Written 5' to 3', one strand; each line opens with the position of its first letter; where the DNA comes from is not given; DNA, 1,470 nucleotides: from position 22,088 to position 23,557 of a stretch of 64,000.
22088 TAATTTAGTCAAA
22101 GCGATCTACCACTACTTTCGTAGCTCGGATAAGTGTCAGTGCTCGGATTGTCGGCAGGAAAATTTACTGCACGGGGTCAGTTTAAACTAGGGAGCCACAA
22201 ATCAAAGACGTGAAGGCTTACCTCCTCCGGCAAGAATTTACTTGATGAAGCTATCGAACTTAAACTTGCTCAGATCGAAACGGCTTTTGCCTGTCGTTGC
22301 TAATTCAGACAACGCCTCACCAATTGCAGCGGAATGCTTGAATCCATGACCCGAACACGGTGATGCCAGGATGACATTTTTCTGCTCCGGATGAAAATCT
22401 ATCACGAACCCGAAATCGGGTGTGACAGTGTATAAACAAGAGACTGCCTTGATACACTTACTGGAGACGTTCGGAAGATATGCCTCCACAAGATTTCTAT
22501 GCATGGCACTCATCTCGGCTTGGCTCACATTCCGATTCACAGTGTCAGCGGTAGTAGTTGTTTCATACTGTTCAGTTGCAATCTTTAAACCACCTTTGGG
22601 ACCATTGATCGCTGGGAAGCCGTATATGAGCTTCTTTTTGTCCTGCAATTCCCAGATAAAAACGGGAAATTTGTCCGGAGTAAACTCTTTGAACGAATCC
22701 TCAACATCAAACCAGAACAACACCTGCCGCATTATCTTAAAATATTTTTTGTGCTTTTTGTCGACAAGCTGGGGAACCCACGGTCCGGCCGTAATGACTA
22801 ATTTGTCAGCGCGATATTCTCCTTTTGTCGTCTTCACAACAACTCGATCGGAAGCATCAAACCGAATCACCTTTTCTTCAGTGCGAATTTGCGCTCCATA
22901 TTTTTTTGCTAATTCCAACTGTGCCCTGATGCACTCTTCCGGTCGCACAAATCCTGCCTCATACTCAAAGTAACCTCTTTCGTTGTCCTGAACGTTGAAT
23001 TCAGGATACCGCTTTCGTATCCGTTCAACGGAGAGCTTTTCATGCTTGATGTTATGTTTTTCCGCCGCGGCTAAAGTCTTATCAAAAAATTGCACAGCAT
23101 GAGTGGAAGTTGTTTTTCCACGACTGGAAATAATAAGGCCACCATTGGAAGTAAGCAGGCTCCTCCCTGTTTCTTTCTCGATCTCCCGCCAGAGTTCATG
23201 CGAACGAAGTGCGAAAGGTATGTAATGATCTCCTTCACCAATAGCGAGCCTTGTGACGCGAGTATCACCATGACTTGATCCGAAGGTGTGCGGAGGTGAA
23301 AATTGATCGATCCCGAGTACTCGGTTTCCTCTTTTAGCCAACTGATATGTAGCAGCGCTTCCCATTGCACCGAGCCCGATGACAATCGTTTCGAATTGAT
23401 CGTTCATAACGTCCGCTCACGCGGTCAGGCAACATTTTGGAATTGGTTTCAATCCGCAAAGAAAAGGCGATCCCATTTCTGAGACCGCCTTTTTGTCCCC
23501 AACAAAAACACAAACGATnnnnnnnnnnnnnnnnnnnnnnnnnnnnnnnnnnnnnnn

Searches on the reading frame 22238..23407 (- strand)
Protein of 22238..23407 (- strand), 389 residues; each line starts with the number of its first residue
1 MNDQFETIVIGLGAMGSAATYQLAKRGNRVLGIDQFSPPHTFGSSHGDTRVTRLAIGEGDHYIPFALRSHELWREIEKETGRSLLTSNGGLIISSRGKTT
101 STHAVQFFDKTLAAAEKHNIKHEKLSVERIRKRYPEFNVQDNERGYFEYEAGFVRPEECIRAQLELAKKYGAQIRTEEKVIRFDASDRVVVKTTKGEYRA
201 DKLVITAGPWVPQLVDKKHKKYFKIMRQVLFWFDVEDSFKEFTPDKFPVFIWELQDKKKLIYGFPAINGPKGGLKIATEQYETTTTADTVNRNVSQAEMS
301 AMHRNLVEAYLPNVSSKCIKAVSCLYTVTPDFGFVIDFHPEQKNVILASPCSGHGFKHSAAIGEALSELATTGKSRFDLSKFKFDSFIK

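Call 10: search_protein_families(library=pfam, proteins=[window:22238-23407:-], max_evalue=0.001)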
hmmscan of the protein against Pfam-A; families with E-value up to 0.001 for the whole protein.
window:22238-23407:- (389 aa): 2 families
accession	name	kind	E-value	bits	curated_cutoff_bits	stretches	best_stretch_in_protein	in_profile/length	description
PF01266.30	DAO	-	1.9e-48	166.2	27.9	1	7-369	2-353/353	FAD dependent oxidoreductase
PF03486.20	HI0933_like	-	0.00014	21.8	50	0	157-208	109-163/244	HI0933-like protein Rossmann domain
